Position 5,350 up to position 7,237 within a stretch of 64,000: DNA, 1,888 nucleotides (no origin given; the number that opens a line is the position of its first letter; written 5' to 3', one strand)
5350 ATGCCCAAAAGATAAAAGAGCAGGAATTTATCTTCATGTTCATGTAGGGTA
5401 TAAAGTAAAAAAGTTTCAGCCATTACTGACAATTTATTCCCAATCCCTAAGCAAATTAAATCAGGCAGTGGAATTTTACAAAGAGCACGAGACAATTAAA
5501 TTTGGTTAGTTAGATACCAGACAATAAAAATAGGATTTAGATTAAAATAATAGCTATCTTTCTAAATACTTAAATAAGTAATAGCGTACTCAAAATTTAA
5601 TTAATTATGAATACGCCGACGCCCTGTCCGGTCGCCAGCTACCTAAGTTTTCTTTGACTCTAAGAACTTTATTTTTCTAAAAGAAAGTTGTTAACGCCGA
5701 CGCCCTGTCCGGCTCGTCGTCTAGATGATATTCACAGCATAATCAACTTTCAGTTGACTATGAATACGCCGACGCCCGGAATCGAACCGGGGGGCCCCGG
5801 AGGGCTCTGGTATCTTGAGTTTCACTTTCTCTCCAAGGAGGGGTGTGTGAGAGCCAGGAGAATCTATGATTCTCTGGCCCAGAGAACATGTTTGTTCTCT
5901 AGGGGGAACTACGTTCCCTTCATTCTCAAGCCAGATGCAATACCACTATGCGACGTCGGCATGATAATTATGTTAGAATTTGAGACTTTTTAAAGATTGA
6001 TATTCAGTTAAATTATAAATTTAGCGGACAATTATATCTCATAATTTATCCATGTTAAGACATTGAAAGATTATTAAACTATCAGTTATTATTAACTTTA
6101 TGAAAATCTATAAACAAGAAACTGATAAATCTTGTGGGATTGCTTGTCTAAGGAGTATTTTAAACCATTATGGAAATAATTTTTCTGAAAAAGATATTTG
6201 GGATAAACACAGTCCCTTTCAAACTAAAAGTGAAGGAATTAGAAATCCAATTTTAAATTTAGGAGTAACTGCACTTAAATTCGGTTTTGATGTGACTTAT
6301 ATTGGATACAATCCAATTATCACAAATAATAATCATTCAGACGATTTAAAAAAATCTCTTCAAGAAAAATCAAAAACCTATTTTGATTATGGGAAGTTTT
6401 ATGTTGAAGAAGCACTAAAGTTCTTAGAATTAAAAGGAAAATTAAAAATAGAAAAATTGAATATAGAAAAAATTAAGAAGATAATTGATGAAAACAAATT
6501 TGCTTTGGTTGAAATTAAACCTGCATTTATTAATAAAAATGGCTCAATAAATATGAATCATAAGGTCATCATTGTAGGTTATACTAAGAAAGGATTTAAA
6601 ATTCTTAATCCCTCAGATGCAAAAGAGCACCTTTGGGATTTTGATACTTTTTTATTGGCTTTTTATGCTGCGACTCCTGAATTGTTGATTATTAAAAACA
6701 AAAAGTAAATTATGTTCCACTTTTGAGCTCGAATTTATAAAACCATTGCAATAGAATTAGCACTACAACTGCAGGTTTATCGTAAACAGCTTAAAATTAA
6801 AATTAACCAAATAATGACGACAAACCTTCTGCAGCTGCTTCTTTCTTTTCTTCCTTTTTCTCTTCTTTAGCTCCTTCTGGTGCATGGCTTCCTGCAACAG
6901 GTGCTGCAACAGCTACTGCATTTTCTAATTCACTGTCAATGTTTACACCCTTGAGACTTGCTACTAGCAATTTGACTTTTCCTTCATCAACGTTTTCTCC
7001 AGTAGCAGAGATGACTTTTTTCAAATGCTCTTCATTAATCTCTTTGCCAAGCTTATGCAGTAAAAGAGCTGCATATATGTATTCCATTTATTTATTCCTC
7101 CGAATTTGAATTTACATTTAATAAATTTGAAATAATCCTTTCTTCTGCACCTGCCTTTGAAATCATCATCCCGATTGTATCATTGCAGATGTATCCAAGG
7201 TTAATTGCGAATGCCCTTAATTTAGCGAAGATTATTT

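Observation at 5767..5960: tRNA-Ser(UGA) interrupted by a ~113-nt intron that is a copy of an element also found in two mRNA leaders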

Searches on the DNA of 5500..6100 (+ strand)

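Call 54: search_rna_families(source=window, start=5500, end=6100, threshold=evalue, max_evalue=10)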
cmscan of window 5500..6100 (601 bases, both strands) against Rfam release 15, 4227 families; matches with E-value up to 10: 5.
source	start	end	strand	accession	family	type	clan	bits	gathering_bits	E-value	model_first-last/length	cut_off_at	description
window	5967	6045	-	RF01586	snoR09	Gene; snRNA; snoRNA; CD-box;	-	19.9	50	3.9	1-84/84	no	small nucleolar RNA snoR09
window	5583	5636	-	RF01380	HIV-1_SD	Cis-reg;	-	16.2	30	2.7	1-19/19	no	Human immunodeficiency virus type 1 major splice donor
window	5948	6033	+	RF00411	SNORA9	Gene; snRNA; snoRNA; HACA-box;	CL00027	14.5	85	2.4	1-133/133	no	Small nucleolar RNA SNORA9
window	5674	5740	-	RF01185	snR75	Gene; snRNA; snoRNA; CD-box;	CL00045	13.4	40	3.3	1-88/88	no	Small nucleolar RNA snR75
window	5775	5791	-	RF01850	beta_tmRNA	Gene;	CL00001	9.8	84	0.84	86-102/331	no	Betaproteobacteria transfer-messenger RNA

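Call 72: search_dna_similar(query=window:5812-5924:+, collection=phages, mode=distant, max_evalue=0.01, max_rows=10)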
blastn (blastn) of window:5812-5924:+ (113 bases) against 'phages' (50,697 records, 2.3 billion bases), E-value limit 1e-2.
No match.

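Call 75: build_rna_model(alignment_id=A3, structure=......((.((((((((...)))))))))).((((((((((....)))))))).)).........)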
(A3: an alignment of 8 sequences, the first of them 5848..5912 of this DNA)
Model R1 built from alignment A3 (8 sequences, 65 columns); structure: as given.
model positions 65; base pairs 20; branch points 1; effective number of sequences 3.99; information 0.862 bits per position. Calibrated on 0.2 Mb of random sequence (short: E-values are rough).
structure used (alignment columns):
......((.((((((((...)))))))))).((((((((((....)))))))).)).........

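Call 76: search_with_rna_model(model_id=R1, sources=[window, L004, L006, L009, L011, L013, L014, L015, L016, L017, L018, L019, L020, L021, L022, L023, L024, L025, L026, L027, L028, L029, L030, L031, L032, L033, L034, L035, L036, L037, L038, L039, L040, L041, L042, L044, L045, L046, L047, L048, L050, L051, L053, L054, L056], max_evalue=1)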
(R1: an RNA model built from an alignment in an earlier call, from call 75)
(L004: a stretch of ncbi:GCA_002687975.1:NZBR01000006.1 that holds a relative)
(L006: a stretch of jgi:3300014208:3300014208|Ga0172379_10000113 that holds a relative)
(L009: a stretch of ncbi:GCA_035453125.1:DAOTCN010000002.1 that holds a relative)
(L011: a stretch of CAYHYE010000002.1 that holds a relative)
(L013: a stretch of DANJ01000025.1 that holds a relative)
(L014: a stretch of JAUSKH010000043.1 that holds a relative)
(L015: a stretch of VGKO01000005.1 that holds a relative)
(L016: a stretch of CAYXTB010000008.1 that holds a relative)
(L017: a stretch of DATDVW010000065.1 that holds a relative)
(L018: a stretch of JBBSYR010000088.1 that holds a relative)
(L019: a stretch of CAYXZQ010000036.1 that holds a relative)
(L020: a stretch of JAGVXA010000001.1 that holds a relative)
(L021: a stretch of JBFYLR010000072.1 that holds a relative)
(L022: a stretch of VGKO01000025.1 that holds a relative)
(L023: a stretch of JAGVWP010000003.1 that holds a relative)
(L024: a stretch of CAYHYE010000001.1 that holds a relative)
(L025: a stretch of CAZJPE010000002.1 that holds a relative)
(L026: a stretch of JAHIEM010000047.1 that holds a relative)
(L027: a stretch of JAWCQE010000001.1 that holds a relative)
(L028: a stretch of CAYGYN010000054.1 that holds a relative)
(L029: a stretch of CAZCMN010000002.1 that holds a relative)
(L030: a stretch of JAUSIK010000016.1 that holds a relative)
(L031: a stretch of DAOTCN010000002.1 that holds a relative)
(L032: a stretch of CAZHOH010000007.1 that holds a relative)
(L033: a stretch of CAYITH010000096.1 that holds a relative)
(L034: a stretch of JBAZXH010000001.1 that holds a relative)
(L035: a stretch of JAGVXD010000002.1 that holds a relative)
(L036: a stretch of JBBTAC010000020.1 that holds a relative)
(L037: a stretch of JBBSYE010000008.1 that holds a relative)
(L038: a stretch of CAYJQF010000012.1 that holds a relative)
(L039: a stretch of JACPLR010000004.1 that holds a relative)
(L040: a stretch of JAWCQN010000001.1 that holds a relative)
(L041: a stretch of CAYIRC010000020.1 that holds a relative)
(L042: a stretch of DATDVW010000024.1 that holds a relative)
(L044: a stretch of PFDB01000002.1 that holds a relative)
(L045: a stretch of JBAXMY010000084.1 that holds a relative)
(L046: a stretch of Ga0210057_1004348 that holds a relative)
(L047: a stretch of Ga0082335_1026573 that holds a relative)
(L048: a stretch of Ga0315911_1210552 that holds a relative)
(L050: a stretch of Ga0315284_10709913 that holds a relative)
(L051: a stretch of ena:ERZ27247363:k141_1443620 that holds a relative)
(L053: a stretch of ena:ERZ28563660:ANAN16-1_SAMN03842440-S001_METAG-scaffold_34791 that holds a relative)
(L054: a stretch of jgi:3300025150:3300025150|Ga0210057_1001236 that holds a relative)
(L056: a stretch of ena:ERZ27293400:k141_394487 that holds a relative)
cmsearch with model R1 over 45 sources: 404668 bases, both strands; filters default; matches with E-value up to 1: 25.
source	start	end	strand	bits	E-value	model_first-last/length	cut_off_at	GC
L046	248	312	+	85.1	1.8e-17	1-65/65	no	0.38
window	35807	35871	+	81.6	1.3e-16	1-65/65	no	0.4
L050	950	1014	-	80.5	2.3e-16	1-65/65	no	0.34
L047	3099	3163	-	76.2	2.4e-15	1-65/65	no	0.34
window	5848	5912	+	75.3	3.8e-15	1-65/65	no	0.48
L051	5232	5296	-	75.3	3.8e-15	1-65/65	no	0.48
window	47229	47292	-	72.1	2.2e-14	1-65/65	no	0.28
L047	3035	3098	-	70.6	4.9e-14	1-65/65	no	0.38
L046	396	459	+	56.3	1.2e-10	1-65/65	no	0.41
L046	483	546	+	56.3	1.2e-10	1-65/65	no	0.41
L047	3038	3101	+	44.8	6.7e-08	1-65/65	no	0.39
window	35804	35868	-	39.1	1.5e-06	1-65/65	no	0.42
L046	245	309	-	38.7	1.9e-06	1-65/65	no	0.38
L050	953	1017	+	36.1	7.8e-06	1-65/65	no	0.31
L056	9117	9179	+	32.7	5.1e-05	1-65/65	no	0.38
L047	3102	3166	+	31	0.00013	1-65/65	no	0.34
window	5854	5903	-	30.4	0.00017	7-56/65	no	0.46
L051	5241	5290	+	30.4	0.00017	7-56/65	no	0.46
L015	4274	4338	-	29.8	0.00024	1-65/65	no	0.31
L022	359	423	-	29.8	0.00024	1-65/65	no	0.31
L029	2671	2736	-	26.9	0.0012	1-65/65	no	0.32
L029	2674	2735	+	23.9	0.0061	1-65/65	no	0.31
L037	6155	6208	-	20.3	0.045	1-65/65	no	0.26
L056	9114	9176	-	19.7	0.062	1-65/65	no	0.37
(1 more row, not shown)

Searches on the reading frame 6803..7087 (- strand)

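Call 11: search_protein_families(library=pfam, proteins=[window:6803-7087:-])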
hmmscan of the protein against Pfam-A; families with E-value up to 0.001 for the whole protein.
window:6803-7087:- (94 aa): 1 family
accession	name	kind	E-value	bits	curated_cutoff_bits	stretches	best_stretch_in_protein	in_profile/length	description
PF00428.24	Ribosomal_60s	-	5.4e-11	43.3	28.1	1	16-85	1-75/88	60s Acidic ribosomal protein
